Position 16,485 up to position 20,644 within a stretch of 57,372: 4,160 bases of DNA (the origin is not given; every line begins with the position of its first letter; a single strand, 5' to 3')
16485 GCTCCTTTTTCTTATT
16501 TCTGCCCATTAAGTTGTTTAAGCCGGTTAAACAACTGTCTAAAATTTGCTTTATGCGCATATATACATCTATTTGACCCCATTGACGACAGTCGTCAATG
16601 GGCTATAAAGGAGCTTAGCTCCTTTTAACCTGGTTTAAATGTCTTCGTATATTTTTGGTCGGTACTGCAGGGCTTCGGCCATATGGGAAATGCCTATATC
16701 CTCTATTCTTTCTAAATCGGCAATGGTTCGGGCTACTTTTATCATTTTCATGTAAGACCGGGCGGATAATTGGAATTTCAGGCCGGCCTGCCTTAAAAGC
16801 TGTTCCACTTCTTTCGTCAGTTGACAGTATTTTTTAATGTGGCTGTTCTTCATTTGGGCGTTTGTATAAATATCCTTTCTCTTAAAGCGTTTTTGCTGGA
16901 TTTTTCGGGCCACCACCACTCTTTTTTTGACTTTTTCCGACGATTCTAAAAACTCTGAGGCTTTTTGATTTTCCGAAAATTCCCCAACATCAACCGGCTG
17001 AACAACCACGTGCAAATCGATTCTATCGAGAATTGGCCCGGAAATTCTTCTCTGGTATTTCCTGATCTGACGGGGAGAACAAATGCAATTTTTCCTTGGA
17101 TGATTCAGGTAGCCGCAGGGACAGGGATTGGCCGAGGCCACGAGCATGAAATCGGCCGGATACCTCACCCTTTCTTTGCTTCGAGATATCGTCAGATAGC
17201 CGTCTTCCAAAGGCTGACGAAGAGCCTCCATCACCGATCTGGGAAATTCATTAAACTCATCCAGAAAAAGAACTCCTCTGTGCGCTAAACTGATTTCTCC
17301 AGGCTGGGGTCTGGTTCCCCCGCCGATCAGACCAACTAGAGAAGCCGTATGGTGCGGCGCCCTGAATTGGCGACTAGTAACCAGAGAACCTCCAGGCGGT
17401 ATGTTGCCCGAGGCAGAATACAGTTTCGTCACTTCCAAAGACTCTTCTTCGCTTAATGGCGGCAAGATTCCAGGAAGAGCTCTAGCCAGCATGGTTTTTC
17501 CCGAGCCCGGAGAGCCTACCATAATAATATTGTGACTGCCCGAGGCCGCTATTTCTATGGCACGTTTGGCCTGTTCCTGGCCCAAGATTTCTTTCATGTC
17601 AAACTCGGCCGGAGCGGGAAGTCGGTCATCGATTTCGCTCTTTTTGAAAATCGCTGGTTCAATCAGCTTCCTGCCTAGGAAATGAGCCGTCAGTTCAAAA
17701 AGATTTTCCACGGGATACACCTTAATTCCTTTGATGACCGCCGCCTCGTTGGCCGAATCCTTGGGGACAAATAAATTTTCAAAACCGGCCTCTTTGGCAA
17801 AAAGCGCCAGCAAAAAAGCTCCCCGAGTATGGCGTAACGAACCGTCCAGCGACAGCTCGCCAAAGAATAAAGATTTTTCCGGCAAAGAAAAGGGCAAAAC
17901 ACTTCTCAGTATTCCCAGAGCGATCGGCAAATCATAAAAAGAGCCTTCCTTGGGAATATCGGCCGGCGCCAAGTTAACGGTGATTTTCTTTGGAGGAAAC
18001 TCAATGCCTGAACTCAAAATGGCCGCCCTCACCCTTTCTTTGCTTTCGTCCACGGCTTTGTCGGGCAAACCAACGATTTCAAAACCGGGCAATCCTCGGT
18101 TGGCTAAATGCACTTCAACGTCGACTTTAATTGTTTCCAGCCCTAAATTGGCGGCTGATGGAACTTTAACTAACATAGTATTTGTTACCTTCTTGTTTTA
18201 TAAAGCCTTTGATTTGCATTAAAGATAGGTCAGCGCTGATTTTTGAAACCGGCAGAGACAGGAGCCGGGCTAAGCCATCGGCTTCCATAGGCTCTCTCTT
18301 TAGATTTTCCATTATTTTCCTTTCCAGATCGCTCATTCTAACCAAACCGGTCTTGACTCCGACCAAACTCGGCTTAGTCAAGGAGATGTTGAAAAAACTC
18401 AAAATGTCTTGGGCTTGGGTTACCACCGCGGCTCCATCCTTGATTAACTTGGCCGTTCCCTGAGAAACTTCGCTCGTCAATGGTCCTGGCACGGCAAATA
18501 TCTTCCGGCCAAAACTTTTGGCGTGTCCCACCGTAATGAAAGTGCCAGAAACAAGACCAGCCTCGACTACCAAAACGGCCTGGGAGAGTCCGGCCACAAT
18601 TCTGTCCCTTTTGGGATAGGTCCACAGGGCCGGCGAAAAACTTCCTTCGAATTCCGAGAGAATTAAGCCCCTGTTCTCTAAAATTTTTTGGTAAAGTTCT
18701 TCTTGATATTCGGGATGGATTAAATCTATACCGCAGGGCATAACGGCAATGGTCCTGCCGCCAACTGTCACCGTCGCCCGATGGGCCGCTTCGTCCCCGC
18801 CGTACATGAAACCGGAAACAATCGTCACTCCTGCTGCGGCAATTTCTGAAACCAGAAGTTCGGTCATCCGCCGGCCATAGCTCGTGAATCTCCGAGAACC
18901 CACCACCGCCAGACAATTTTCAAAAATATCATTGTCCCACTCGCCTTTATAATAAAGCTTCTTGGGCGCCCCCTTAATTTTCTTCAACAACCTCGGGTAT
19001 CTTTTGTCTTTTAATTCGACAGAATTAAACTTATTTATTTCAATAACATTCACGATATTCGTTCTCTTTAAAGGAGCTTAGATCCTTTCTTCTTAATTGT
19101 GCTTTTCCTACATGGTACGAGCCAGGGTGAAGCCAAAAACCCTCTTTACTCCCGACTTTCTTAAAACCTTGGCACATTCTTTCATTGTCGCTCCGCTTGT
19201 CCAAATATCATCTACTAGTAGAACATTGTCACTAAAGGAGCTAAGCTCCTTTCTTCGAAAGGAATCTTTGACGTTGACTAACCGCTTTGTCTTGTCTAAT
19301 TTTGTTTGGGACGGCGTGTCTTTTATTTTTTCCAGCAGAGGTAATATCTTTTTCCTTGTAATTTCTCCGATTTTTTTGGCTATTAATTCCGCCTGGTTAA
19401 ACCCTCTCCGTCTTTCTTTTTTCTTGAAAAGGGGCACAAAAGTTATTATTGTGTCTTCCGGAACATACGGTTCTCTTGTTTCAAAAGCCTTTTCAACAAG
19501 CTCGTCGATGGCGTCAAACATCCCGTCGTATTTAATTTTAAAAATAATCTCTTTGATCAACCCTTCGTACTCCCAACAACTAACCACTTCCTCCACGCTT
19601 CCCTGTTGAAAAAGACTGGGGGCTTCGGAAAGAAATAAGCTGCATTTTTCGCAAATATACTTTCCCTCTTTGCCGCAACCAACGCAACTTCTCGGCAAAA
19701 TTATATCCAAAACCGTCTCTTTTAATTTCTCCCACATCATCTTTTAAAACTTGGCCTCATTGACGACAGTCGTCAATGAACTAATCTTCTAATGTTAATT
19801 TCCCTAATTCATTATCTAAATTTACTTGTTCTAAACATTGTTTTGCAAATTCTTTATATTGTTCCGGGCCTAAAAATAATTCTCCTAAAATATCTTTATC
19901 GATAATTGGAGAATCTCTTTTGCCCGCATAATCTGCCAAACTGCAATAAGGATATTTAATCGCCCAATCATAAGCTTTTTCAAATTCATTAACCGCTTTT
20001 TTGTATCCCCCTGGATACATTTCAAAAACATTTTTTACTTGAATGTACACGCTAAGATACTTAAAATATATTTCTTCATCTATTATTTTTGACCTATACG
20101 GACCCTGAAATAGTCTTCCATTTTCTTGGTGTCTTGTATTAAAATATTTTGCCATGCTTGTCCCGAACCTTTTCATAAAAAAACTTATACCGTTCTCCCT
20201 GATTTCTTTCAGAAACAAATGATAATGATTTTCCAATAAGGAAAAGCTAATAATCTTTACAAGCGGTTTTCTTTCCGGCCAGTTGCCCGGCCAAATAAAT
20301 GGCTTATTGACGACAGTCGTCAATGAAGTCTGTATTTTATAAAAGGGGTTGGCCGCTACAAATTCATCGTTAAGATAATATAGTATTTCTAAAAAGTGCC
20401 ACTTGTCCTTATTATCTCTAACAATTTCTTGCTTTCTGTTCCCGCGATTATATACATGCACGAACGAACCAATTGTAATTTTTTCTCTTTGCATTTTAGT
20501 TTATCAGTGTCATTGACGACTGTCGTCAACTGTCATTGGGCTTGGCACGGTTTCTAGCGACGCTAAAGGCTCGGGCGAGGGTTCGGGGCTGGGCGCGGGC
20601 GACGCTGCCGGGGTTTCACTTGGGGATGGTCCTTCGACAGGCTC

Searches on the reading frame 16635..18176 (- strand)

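Call 38: search_protein_families(library=pfam, proteins=[window:16635-18176:-], max_evalue=0.001)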
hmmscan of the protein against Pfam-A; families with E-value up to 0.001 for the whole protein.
window:16635-18176:- (513 aa): 7 families
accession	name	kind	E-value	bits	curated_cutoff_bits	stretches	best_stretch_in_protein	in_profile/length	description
PF01078.27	Mg_chelatase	-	6.2e-92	307.1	20.3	1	193-396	1-203/207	Magnesium chelatase, subunit ChlI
PF13541.12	ChlI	-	1.1e-43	148.4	27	1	20-140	1-120/121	Subunit ChlI of Mg-chelatase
PF13335.12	Mg_chelatase_C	-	8.6e-31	106.8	26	1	411-506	2-94/94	Magnesium chelatase, subunit ChlI C-terminal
PF07728.20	AAA_5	-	6.2e-11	42.9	22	1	216-353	1-125/139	AAA domain (dynein-related subfamily)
PF00493.29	MCM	-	2.5e-07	30.5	23.3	1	265-393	86-205/224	MCM P-loop domain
PF00158.32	Sigma54_activat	-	2.9e-07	30.8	20.2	1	202-348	10-140/168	Sigma-54 interaction domain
PF05496.18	RuvB_N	-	0.0008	19.6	27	0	194-233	6-52/159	Holliday junction DNA helicase RuvB P-loop domain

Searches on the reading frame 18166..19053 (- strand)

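Call 13: search_protein_families(library=pfam, proteins=[window:18166-19053:-], max_evalue=0.01)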
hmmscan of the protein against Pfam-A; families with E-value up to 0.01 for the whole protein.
window:18166-19053:- (295 aa): 2 families
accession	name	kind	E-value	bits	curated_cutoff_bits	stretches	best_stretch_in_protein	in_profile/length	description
PF02481.21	DNA_processg_A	-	2.4e-65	220.1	29.6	1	5-212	3-211/212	DNA recombination-mediator protein A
PF17782.7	DprA_WH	-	2.2e-06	28.1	22.9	1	241-288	11-58/61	DprA winged helix domain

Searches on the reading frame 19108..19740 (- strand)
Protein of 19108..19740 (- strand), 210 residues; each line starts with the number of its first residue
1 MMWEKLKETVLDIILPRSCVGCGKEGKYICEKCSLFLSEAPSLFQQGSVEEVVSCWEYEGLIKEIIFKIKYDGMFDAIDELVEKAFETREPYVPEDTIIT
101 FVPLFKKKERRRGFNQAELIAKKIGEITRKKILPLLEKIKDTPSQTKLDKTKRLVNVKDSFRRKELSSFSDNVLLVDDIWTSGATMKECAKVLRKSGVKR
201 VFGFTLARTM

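Call 13: search_protein_families(library=pfam, proteins=[window:19108-19740:-], max_evalue=0.01)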
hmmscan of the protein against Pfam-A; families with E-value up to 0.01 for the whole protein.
window:19108-19740:- (210 aa): 3 families
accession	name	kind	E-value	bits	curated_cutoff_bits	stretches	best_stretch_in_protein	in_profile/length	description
PF00156.33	Pribosyltran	-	6.2e-06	26.1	26.3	1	111-201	38-118/158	Phosphoribosyl transferase domain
PF18912.6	DZR_2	-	0.00013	22.1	27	1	10-34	1-28/56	Double zinc ribbon domain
PF04438.22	zf-HIT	-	0.00095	19.3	24.7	1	18-35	4-21/30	HIT zinc finger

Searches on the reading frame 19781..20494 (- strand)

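Call 13: search_protein_families(library=pfam, proteins=[window:19781-20494:-], max_evalue=0.01)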
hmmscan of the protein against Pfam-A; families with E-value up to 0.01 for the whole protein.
window:19781-20494:- (237 aa): 1 family
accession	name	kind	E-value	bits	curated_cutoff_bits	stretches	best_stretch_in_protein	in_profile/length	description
PF01797.21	Y1_Tnp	-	2.3e-05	24.9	23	1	79-152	41-119/121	Transposase IS200 like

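Call 71: search_protein_families(library=ncbifam, proteins=[window:19781-20494:-], max_evalue=0.01)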
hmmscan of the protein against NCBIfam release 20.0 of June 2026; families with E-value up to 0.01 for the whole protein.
window:19781-20494:- (237 aa): 0 families
